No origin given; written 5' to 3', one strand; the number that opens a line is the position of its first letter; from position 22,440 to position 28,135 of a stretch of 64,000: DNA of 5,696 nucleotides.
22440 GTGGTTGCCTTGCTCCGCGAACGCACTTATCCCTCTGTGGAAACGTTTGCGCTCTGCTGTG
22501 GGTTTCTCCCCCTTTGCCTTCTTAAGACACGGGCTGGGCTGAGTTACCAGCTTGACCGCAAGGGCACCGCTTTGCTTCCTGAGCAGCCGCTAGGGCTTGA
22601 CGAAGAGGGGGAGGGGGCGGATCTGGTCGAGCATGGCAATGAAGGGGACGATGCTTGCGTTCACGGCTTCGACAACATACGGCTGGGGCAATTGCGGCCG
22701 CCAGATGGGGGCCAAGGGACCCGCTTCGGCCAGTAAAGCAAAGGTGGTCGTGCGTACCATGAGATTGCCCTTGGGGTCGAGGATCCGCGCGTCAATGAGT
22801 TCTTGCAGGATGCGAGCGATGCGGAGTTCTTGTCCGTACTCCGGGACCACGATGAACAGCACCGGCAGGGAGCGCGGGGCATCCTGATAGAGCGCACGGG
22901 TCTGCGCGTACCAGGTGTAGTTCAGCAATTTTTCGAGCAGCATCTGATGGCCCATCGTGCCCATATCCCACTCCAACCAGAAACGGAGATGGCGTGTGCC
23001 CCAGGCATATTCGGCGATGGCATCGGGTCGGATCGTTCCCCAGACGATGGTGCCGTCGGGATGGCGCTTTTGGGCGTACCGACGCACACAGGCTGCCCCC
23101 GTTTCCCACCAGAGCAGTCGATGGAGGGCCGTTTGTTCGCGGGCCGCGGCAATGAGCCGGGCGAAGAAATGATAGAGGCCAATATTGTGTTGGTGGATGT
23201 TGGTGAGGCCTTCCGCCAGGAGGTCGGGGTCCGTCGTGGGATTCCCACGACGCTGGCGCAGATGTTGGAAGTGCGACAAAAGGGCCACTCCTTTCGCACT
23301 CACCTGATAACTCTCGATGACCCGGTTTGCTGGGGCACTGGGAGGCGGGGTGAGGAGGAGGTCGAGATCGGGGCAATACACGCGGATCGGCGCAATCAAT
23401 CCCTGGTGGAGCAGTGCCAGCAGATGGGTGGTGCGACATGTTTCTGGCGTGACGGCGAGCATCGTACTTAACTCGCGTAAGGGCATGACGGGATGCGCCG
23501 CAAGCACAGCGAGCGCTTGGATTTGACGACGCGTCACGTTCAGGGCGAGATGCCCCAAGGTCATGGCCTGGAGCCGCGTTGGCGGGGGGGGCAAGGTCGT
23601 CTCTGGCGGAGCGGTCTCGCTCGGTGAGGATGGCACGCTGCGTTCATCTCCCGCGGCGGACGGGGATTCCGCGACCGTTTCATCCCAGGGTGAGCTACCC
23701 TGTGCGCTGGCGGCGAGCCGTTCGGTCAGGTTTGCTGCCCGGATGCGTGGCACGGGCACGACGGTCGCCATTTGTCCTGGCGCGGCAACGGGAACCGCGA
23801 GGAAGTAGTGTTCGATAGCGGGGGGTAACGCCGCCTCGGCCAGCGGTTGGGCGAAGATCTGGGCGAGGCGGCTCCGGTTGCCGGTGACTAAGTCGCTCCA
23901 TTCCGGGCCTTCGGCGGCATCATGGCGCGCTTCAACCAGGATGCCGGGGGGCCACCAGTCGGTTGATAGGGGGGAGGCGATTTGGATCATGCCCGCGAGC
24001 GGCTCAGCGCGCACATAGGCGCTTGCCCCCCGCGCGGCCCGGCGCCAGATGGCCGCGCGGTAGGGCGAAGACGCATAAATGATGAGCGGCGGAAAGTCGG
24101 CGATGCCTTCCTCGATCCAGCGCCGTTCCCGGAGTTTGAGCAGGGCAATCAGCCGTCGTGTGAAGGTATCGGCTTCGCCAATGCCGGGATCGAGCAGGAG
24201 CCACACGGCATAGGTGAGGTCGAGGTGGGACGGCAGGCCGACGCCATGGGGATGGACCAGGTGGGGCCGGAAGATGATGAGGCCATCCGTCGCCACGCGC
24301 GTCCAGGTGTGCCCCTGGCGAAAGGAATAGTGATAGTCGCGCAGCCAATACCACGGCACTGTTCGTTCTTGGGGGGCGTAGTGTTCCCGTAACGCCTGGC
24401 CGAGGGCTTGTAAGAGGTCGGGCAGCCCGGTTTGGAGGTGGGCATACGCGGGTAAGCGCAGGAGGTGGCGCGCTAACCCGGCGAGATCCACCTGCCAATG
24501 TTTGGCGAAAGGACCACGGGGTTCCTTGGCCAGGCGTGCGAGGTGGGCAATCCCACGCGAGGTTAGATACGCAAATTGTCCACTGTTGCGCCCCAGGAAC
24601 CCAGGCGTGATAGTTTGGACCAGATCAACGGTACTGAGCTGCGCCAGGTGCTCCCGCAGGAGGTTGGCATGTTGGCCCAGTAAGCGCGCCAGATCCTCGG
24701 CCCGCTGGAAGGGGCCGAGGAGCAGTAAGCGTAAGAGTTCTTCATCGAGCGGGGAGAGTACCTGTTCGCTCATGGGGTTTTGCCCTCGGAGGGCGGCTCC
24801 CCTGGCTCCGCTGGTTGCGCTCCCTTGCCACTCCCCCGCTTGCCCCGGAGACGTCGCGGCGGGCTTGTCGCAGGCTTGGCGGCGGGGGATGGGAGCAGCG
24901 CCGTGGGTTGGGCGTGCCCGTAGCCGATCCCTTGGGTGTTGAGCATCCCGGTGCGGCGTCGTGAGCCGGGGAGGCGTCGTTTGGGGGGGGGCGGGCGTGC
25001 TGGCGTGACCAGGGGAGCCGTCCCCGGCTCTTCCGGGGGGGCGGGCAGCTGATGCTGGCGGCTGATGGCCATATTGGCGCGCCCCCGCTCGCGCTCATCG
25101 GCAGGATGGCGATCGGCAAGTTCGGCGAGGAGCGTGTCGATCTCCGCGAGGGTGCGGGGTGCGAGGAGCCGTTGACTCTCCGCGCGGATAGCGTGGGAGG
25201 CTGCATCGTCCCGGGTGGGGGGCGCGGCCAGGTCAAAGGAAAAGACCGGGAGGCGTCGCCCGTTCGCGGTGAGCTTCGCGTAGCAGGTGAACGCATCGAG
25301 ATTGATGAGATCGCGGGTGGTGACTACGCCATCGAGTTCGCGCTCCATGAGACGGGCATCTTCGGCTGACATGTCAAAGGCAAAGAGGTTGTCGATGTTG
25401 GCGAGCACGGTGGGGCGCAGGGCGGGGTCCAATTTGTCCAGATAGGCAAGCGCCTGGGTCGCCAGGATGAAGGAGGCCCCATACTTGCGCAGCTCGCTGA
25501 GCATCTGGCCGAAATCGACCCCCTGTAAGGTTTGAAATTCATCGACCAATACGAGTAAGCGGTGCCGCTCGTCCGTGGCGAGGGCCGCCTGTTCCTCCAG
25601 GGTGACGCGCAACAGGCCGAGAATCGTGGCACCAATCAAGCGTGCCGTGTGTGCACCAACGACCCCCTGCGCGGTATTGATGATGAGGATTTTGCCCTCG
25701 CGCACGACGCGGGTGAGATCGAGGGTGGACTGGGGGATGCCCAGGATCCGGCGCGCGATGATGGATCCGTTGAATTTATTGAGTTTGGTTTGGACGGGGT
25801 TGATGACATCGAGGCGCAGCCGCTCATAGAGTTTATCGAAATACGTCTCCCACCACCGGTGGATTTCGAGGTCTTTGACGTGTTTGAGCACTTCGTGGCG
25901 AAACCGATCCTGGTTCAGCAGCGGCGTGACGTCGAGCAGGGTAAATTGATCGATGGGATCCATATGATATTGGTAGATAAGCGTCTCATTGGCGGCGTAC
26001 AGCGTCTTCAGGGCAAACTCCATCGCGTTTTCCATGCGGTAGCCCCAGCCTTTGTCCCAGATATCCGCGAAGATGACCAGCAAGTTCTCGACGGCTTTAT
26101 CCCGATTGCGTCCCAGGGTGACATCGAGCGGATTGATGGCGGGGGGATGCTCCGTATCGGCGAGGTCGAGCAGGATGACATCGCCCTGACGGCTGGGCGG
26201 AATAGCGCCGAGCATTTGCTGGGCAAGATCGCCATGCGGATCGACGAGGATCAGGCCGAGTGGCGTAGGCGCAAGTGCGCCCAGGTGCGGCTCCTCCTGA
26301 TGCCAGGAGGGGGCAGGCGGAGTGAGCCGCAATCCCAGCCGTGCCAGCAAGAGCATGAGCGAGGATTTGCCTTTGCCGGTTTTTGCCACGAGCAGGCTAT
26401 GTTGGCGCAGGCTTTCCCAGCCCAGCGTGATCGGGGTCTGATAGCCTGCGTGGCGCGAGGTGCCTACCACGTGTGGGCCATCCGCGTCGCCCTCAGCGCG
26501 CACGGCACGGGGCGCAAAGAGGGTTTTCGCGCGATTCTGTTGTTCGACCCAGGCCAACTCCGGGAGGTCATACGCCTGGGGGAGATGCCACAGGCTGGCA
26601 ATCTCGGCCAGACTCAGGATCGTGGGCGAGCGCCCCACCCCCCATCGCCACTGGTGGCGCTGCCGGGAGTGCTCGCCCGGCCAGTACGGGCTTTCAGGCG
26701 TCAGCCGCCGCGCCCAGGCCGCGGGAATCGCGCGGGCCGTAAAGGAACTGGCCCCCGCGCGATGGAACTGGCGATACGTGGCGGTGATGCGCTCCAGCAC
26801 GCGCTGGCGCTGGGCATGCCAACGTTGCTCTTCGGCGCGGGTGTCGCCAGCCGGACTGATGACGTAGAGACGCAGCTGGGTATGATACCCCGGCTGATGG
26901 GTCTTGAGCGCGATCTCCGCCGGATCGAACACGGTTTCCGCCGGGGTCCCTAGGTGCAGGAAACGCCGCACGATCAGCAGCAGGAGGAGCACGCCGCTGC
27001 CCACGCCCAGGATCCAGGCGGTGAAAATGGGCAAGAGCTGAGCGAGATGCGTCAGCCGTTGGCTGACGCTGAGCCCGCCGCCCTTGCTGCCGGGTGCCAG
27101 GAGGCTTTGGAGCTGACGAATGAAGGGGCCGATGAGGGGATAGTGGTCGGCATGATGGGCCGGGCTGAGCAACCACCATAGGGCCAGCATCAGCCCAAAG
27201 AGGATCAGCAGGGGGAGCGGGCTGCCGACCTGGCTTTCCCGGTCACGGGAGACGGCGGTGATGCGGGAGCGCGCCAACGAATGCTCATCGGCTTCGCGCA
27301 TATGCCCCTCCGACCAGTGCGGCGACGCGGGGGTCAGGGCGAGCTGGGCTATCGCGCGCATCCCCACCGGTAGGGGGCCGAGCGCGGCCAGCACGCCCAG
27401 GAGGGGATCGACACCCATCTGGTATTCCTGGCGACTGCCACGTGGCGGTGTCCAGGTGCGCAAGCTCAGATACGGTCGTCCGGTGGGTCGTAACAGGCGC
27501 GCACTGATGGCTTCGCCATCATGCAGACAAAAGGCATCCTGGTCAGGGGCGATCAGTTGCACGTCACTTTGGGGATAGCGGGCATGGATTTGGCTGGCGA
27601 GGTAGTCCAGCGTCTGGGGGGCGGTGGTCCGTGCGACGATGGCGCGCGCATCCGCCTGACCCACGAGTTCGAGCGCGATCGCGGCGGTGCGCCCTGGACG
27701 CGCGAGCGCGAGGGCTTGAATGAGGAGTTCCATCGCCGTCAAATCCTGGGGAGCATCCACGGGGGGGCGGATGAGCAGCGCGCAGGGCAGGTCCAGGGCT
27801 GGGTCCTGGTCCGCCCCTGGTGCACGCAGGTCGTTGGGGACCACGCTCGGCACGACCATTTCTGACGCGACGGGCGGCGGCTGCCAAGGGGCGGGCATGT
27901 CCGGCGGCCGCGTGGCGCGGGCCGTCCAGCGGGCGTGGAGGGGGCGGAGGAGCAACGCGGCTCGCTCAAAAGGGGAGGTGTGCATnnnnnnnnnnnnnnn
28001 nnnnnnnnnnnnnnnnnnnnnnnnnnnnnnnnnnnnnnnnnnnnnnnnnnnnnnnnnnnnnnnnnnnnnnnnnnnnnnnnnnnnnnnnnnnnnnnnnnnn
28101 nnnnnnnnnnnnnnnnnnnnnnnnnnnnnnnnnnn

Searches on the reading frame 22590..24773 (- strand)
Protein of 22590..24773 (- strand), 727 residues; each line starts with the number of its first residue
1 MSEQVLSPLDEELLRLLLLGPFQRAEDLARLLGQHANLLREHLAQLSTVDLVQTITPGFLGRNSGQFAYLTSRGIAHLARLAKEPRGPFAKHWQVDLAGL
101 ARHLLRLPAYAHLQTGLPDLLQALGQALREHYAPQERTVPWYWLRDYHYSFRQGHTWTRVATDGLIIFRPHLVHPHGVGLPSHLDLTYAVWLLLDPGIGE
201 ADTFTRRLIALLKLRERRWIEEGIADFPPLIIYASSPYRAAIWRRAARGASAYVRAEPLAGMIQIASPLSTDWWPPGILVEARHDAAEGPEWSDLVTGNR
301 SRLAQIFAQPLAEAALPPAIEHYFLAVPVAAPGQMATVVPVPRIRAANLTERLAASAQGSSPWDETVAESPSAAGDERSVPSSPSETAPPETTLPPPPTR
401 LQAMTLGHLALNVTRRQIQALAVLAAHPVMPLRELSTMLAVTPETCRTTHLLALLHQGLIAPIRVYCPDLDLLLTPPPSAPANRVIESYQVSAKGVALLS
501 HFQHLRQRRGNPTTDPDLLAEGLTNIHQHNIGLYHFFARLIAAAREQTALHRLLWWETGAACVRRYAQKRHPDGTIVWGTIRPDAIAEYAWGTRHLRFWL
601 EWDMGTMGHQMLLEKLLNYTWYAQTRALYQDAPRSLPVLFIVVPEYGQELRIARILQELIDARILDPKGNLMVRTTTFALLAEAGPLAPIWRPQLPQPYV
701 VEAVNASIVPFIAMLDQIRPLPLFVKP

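Call 48: search_protein_families(library=pfam, proteins=[window:22590-24773:-], max_evalue=0.001)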
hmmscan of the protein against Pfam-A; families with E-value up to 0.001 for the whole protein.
window:22590-24773:- (727 aa): 1 family
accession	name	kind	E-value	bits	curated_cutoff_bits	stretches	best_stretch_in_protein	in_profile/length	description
PF13814.12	Replic_Relax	-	7.7e-13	49.4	25.3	1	489-628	60-181/191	Replication-relaxation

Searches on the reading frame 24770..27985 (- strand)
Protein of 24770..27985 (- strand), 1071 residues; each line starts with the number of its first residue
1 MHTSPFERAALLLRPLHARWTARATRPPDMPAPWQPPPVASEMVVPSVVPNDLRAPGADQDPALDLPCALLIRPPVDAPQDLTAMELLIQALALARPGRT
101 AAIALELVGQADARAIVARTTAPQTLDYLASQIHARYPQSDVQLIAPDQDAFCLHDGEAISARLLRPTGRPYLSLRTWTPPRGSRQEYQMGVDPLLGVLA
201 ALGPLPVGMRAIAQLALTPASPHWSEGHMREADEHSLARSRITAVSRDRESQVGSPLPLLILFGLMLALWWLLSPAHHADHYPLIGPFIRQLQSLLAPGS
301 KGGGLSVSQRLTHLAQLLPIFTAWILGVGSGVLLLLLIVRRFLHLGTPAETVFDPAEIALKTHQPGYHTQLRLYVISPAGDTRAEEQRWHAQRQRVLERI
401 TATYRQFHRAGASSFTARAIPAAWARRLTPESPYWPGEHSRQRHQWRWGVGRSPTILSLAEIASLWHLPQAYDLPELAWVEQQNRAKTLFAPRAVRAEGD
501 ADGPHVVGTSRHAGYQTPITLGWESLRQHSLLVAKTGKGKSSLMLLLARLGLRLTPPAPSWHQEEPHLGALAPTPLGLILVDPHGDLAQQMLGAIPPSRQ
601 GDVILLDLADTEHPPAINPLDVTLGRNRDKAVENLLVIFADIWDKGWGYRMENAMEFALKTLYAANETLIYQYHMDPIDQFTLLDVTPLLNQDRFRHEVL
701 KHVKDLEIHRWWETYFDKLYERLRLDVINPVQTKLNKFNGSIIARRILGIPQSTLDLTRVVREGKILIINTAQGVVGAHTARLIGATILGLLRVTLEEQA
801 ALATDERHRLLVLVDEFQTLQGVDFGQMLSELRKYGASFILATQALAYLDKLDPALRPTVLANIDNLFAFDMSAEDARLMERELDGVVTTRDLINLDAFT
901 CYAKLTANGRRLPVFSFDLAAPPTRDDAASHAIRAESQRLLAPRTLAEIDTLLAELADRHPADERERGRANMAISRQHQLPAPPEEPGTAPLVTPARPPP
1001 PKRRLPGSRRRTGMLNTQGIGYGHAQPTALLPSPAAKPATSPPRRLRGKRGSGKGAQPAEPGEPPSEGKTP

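Call 48: search_protein_families(library=pfam, proteins=[window:24770-27985:-], max_evalue=0.001)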
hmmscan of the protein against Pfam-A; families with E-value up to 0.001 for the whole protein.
window:24770-27985:- (1071 aa): 3 families
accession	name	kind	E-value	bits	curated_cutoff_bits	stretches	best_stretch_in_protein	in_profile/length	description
PF10412.15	TrwB_AAD_bind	-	1.8e-05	24.3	20.5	1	791-851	227-288/387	Type IV secretion-system coupling protein DNA-binding domain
PF12696.13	TraG-D_C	-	0.00091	19.6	22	0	809-852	1-45/126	TraM recognition site of TraD and TraG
PF01935.23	DUF87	-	0.00099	19.7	23.2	0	513-745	8-176/220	Helicase HerA, central domain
